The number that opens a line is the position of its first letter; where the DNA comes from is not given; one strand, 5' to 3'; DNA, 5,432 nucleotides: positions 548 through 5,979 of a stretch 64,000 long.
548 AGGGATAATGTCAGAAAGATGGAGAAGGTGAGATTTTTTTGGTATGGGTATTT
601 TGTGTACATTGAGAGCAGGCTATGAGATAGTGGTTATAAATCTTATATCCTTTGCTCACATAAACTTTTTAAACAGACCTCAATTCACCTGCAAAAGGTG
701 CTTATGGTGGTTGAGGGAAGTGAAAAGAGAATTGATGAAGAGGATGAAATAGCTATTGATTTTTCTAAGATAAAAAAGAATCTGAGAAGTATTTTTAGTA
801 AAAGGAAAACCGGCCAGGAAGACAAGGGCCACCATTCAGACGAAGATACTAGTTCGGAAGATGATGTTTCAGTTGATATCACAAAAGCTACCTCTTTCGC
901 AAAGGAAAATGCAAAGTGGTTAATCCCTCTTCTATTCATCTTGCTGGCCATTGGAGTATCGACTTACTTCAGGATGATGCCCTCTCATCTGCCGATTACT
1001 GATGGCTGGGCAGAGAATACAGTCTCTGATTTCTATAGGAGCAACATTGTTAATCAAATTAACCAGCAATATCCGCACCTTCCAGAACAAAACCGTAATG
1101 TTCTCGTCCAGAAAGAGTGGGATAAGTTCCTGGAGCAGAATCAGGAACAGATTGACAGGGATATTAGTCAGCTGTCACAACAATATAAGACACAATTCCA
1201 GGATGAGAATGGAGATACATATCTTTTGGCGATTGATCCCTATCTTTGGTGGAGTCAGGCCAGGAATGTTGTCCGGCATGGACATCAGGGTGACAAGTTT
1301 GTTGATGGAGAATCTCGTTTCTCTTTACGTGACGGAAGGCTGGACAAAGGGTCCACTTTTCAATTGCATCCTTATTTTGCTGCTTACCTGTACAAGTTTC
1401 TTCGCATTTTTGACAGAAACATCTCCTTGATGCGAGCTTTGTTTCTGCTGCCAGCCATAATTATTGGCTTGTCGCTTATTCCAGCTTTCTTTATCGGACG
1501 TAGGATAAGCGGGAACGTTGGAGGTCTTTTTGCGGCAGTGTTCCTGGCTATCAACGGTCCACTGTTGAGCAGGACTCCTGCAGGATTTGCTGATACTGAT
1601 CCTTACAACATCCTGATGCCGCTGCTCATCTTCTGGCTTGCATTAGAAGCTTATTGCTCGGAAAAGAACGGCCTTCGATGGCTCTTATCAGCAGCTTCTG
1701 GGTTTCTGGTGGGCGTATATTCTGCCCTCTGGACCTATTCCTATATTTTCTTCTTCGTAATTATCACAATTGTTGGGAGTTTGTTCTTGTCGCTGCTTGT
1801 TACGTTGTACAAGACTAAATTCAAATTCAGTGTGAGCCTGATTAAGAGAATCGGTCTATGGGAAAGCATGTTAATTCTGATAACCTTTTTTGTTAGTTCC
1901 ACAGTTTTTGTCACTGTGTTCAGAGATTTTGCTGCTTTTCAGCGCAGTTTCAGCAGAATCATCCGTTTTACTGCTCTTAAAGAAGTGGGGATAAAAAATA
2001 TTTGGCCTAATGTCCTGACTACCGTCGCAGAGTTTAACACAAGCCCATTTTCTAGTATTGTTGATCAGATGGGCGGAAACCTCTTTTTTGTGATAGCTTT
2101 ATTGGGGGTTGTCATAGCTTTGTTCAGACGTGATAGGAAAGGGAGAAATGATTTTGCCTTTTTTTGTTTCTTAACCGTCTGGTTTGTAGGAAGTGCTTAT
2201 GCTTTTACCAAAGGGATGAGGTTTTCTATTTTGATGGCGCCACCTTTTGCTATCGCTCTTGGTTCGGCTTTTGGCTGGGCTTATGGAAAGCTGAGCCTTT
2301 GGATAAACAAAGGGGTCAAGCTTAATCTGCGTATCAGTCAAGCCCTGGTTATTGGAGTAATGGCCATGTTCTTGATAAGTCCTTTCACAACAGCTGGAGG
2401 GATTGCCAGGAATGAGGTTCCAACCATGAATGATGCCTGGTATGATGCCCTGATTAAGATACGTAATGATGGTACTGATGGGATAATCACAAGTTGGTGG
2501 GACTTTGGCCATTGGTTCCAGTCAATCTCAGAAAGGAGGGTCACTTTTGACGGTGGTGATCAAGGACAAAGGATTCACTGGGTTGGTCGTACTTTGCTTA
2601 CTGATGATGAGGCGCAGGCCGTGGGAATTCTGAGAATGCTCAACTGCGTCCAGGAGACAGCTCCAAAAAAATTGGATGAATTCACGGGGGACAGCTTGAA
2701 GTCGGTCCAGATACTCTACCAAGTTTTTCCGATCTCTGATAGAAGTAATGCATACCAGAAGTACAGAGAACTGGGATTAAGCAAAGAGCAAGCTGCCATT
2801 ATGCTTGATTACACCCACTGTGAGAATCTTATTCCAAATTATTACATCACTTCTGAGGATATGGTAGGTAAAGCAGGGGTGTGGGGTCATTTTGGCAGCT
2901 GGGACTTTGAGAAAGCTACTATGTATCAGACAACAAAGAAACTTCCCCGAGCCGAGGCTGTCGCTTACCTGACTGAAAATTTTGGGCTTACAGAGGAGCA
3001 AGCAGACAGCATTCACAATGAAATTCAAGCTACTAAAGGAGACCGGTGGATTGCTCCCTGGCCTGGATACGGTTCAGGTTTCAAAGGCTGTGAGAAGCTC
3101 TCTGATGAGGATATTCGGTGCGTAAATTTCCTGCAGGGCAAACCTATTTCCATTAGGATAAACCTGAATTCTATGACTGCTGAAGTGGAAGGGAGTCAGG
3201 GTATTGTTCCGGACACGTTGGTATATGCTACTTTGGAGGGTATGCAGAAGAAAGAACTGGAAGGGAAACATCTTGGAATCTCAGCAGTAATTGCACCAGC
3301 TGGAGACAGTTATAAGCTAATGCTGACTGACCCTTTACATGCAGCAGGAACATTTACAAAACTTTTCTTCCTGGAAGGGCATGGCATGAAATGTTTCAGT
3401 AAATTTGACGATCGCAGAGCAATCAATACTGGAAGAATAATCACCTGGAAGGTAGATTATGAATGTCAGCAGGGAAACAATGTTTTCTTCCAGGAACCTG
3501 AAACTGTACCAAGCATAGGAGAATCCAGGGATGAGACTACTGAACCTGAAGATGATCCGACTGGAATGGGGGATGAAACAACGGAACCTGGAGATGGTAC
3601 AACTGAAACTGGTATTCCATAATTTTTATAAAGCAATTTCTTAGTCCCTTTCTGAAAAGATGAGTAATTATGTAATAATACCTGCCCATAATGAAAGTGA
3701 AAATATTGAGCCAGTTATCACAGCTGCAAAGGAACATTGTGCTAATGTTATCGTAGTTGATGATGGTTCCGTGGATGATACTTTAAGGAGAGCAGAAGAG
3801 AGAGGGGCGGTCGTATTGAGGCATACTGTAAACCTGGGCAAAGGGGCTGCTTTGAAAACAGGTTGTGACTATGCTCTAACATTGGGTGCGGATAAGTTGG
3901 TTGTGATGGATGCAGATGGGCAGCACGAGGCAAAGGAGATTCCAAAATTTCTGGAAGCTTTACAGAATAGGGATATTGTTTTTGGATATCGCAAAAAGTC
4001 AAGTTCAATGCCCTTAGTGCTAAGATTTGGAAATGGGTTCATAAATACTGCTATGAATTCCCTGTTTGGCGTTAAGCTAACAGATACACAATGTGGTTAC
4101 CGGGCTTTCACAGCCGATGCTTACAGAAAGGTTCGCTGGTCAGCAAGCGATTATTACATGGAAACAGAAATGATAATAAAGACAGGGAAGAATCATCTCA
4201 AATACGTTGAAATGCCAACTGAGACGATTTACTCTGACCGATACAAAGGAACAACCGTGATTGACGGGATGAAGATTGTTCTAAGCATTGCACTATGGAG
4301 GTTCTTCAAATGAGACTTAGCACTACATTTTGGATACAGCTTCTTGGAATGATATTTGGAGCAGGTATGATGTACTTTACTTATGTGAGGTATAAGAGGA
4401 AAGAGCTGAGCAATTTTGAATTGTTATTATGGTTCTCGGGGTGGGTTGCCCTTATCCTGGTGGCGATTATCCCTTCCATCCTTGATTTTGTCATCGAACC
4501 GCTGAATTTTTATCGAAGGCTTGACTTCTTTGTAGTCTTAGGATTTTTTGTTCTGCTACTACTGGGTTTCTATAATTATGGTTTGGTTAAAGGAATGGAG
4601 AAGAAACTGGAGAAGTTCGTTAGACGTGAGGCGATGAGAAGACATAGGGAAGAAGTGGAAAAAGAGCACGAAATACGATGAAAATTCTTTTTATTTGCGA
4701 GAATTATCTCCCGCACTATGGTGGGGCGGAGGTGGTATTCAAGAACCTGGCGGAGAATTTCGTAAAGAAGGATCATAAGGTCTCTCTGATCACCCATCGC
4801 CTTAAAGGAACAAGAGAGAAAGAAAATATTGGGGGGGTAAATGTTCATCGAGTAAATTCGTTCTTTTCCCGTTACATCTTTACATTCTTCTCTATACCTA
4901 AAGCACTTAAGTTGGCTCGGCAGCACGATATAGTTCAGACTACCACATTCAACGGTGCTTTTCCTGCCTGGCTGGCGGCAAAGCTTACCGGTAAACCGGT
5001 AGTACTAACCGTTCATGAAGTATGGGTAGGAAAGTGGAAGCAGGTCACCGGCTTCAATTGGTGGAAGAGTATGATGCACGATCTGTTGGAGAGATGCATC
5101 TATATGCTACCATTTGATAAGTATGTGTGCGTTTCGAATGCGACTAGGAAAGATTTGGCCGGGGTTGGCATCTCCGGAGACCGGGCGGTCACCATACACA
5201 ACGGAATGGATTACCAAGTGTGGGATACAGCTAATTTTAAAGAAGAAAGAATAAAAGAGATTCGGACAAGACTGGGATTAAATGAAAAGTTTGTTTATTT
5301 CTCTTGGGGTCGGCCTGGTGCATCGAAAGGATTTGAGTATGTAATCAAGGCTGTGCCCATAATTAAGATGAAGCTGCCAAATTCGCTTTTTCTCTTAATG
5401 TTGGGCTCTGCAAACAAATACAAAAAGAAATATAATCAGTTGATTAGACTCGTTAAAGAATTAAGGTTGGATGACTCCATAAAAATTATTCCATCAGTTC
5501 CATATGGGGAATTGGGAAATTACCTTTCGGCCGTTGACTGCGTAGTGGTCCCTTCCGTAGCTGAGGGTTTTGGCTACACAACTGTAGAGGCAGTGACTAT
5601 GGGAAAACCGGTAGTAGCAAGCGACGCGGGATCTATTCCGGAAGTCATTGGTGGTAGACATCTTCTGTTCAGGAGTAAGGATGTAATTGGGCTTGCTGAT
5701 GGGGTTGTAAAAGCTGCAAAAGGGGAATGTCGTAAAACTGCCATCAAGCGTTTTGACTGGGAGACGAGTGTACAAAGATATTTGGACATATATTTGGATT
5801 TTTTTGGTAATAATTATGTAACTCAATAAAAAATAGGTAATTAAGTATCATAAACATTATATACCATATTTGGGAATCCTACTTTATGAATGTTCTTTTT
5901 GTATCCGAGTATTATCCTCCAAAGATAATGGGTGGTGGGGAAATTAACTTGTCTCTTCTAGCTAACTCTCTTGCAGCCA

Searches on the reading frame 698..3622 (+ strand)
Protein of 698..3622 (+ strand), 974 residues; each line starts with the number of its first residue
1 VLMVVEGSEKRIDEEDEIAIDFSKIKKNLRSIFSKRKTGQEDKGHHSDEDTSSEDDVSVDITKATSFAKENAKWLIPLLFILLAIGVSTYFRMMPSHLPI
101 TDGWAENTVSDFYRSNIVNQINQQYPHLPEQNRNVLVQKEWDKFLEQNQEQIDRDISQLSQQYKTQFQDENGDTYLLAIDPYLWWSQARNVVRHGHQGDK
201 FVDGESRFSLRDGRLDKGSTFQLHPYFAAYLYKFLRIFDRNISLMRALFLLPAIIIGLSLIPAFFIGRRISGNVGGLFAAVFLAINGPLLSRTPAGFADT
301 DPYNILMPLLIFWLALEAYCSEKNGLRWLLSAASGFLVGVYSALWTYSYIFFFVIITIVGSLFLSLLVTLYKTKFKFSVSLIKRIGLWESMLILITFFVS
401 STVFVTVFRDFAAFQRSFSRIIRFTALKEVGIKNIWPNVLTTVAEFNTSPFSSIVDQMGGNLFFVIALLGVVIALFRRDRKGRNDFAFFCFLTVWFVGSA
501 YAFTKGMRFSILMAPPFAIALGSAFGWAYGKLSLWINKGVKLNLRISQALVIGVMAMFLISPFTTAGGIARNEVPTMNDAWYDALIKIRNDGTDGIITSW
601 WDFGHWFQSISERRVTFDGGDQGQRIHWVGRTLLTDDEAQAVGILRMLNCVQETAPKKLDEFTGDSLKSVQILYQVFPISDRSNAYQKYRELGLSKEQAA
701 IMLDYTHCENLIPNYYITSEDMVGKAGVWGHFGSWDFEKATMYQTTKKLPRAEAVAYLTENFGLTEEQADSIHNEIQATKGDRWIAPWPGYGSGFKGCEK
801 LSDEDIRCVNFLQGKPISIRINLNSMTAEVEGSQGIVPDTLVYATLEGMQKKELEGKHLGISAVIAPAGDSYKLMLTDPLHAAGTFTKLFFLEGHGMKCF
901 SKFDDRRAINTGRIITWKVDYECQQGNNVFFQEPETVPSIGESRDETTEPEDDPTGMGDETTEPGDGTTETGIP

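Call 33: search_protein_families(library=ncbifam, proteins=[window:698-3622:+], max_evalue=1e-10)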
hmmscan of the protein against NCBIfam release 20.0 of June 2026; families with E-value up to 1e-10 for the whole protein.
window:698-3622:+ (974 aa): 1 family
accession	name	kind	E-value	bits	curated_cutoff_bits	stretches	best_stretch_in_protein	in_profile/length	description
TIGR04154.1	archaeo_STT3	subfamily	2.3e-16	59.4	450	0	245-414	95-272/831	oligosaccharyl transferase, archaeosortase A system-associated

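Call 66: search_protein_families(library=pfam, proteins=[window:698-3622:+], max_evalue=0.0001)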
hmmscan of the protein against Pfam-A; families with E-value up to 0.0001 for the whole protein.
window:698-3622:+ (974 aa): 1 family
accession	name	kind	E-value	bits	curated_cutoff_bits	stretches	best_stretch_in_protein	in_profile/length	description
PF02516.20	STT3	-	1.4e-39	137.2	24.5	1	162-559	15-393/405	Oligosaccharyl transferase STT3, N-terminal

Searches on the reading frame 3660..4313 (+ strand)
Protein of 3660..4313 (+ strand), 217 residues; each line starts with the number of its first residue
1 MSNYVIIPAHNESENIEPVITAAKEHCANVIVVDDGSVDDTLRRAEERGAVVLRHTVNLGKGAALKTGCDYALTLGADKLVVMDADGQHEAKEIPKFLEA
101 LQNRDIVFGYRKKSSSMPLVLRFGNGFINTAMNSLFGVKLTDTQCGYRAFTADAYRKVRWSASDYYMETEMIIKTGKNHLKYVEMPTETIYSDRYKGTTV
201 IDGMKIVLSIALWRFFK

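Call 66: search_protein_families(library=pfam, proteins=[window:3660-4313:+], max_evalue=0.0001)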
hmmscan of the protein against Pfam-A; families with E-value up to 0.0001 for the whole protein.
window:3660-4313:+ (217 aa): 1 family
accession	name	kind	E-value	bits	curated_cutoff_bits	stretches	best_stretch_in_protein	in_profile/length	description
PF00535.33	Glycos_transf_2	-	2.1e-21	77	23.3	1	5-157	2-166/168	Glycosyl transferase family 2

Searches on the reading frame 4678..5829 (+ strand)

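Call 66: search_protein_families(library=pfam, proteins=[window:4678-5829:+], max_evalue=0.0001)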
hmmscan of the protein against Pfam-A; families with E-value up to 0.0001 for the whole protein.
window:4678-5829:+ (383 aa): 5 families
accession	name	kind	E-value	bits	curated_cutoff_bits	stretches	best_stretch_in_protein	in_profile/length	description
PF13439.12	Glyco_transf_4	-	1.2e-27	97.4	28.5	1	14-179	1-168/170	Glycosyltransferase Family 4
PF00534.26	Glycos_transf_1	-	8.1e-26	91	26.4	1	193-350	3-159/172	Glycosyl transferases group 1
PF13692.12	Glyco_trans_1_4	-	6e-22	78.9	27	1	211-345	8-138/142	Glycosyl transferases group 1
PF13579.12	Glyco_trans_4_4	-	1.3e-17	65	29.7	1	15-176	1-158/158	Glycosyl transferase 4-like domain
PF20706.3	GT4-conflict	-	4.4e-09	36.3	26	1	216-318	211-314/385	Family 4 Glycosyltransferase in conflict systems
